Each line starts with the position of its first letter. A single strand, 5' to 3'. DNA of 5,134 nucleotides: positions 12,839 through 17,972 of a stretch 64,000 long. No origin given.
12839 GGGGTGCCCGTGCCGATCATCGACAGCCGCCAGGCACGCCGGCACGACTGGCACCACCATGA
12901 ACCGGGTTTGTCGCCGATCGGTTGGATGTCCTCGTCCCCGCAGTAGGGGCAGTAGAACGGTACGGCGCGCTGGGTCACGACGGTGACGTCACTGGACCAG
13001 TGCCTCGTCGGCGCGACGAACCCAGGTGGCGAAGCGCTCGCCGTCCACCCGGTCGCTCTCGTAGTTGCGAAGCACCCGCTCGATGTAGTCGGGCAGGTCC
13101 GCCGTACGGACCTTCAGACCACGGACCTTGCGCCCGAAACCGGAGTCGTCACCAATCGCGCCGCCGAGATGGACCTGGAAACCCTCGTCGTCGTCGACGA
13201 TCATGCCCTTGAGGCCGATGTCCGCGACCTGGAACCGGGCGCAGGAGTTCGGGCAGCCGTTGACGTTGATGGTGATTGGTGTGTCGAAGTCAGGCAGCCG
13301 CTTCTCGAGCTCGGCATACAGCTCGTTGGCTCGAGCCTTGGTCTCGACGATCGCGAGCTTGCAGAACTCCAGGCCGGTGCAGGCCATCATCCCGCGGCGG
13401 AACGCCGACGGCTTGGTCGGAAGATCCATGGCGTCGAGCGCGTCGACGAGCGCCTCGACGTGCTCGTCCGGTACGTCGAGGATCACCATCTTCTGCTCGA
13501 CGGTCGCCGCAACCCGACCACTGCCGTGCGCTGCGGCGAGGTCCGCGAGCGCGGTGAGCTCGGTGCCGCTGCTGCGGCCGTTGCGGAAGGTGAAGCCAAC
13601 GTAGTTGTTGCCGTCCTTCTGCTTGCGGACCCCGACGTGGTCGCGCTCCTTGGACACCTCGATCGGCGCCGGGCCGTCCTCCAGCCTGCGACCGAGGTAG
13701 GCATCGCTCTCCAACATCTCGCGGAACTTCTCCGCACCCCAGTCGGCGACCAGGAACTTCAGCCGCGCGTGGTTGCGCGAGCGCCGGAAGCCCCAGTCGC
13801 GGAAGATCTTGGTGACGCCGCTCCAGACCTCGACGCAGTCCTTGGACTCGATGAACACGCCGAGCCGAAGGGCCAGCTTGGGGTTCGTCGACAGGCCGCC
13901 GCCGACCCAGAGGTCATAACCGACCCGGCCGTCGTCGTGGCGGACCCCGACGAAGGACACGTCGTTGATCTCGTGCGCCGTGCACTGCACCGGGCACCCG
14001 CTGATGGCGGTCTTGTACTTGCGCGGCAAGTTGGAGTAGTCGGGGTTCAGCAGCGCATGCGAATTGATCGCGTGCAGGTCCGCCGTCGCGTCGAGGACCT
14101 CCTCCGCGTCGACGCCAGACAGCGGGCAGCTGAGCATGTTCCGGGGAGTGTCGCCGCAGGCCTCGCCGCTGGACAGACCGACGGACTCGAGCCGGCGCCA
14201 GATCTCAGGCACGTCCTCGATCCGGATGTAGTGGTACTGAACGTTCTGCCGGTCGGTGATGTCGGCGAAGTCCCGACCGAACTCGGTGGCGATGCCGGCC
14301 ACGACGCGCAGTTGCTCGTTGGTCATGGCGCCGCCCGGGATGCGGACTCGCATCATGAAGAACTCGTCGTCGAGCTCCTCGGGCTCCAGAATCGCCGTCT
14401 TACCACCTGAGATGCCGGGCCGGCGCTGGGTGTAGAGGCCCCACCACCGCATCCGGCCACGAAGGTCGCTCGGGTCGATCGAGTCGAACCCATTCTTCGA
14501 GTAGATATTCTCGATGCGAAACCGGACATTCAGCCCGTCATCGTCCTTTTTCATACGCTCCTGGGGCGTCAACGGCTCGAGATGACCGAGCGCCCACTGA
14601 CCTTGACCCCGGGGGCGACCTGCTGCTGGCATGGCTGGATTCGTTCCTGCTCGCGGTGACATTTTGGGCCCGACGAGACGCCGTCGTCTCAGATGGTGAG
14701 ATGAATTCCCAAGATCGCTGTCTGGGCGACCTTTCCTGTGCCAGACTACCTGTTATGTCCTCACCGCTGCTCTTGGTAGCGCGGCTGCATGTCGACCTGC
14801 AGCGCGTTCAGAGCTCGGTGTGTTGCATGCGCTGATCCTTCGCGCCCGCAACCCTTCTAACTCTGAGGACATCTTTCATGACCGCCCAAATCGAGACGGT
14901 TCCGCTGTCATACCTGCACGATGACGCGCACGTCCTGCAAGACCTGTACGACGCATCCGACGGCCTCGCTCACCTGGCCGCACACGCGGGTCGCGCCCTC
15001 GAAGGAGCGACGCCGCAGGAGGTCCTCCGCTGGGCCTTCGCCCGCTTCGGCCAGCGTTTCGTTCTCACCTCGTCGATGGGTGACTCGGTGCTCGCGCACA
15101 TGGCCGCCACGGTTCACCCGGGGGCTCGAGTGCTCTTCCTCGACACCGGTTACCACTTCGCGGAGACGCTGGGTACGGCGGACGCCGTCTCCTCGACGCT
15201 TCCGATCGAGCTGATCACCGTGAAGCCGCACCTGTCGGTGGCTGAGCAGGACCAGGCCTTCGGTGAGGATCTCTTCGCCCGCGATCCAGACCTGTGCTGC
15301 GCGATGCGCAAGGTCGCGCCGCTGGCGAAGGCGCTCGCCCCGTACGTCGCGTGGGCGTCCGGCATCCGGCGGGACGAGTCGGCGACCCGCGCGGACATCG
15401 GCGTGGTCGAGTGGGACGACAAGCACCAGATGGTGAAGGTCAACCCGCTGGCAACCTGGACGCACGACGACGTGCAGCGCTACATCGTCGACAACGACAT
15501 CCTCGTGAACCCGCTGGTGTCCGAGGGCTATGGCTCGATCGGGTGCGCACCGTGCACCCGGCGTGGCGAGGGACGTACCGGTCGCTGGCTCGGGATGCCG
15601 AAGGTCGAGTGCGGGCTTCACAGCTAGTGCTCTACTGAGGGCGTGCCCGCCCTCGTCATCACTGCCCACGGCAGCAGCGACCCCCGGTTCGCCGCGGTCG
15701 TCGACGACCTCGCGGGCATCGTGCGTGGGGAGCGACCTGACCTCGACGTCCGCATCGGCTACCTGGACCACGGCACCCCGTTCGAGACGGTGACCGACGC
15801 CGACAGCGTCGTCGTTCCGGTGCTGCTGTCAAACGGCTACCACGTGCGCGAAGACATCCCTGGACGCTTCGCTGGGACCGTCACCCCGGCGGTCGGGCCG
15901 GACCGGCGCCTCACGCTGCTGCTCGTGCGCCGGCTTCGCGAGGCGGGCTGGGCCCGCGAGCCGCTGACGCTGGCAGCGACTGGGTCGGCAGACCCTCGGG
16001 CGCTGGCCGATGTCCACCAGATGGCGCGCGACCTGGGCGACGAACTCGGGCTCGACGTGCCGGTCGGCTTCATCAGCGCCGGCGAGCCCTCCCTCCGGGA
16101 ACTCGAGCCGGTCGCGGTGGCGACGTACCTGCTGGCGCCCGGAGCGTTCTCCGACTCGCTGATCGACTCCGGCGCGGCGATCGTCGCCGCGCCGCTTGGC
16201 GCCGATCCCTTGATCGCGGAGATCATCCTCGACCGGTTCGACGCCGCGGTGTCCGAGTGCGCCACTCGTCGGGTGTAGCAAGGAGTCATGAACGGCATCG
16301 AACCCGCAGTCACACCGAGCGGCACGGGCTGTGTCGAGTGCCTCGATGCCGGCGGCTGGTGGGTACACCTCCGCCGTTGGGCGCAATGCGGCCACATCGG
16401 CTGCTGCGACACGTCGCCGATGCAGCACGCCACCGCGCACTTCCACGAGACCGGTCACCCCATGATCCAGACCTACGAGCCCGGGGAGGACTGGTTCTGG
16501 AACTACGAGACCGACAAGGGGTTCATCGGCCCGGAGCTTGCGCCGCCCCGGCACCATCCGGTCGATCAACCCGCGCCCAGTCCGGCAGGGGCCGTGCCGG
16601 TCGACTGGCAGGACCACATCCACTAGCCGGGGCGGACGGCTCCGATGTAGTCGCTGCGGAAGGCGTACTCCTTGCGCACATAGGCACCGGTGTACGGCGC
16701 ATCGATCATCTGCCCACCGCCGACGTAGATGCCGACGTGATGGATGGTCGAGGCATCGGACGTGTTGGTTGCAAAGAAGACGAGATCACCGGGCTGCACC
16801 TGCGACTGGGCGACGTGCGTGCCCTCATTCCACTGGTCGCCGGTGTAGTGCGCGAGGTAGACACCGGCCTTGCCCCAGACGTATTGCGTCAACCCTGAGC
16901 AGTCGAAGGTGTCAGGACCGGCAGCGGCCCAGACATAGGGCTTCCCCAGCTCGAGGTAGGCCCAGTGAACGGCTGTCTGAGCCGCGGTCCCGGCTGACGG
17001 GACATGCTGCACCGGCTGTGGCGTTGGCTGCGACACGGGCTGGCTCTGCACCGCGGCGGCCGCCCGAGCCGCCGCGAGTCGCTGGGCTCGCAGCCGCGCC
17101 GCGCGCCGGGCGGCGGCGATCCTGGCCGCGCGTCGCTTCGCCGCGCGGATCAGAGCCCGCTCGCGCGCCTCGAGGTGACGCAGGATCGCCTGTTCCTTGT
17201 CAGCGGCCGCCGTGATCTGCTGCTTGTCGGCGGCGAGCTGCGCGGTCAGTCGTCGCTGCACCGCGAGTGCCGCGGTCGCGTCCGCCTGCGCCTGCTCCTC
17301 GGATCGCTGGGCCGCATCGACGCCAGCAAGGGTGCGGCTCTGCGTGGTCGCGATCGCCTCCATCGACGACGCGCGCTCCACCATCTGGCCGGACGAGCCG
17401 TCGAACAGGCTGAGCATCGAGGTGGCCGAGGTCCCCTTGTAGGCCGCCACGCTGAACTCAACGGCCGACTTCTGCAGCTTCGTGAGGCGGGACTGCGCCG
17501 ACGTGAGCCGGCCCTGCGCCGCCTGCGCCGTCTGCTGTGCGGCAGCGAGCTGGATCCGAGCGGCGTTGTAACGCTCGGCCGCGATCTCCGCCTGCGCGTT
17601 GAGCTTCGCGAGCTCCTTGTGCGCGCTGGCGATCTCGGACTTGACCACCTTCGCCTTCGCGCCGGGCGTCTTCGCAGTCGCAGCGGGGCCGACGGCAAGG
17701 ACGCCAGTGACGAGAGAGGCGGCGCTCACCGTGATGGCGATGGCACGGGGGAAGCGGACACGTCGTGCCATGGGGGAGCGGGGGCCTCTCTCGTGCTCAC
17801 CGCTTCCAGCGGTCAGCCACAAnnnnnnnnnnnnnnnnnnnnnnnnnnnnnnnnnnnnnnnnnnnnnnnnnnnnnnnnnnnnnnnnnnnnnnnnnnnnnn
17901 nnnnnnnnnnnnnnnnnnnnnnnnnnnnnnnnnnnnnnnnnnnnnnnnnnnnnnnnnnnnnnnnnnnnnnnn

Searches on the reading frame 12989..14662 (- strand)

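Call 42: search_protein_families(library=pfam, proteins=[window:12989-14662:-], max_evalue=0.00001)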
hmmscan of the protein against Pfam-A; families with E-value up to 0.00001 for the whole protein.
window:12989-14662:- (557 aa): 2 families
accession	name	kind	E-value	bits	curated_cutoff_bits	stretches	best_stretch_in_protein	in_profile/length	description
PF01077.27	NIR_SIR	-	2.6e-64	215.9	27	2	169-320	1-153/158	Nitrite and sulphite reductase 4Fe-4S domain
PF03460.22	NIR_SIR_ferr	-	3.9e-37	126.3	24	2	98-160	5-68/69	Nitrite/Sulfite reductase ferredoxin-like half domain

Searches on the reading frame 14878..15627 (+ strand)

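Call 42: search_protein_families(library=pfam, proteins=[window:14878-15627:+], max_evalue=0.00001)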
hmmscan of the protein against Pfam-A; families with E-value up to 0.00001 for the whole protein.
window:14878-15627:+ (249 aa): 1 family
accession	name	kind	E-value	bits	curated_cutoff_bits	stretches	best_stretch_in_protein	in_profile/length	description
PF01507.26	PAPS_reduct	-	1e-44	153.1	22.5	1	62-228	3-174/175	Phosphoadenosine phosphosulfate reductase domain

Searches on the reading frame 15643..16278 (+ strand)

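Call 42: search_protein_families(library=pfam, proteins=[window:15643-16278:+], max_evalue=0.00001)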
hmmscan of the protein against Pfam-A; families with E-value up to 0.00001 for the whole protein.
window:15643-16278:+ (211 aa): 1 family
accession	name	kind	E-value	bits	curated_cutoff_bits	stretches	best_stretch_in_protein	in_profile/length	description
PF01903.22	CbiX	-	2e-15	57.4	22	1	9-74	1-74/106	CbiX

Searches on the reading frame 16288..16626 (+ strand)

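Call 43: search_protein_families(library=pfam, proteins=[window:16288-16626:+], max_evalue=0.00001)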
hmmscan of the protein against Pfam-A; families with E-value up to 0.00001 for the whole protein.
window:16288-16626:+ (112 aa): 1 family
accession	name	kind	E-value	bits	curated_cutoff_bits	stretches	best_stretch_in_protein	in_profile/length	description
PF02148.25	zf-UBP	-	1.1e-10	42.1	22.7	1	15-79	1-58/63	Zn-finger in ubiquitin-hydrolases and other protein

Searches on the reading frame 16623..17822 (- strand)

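Call 43: search_protein_families(library=pfam, proteins=[window:16623-17822:-], max_evalue=0.00001)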
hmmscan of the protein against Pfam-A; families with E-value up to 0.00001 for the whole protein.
window:16623-17822:- (399 aa): 1 family
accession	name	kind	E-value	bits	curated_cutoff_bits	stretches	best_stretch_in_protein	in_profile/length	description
PF00877.26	NLPC_P60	-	6.8e-26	90.7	23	1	293-382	1-86/105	NlpC/P60 family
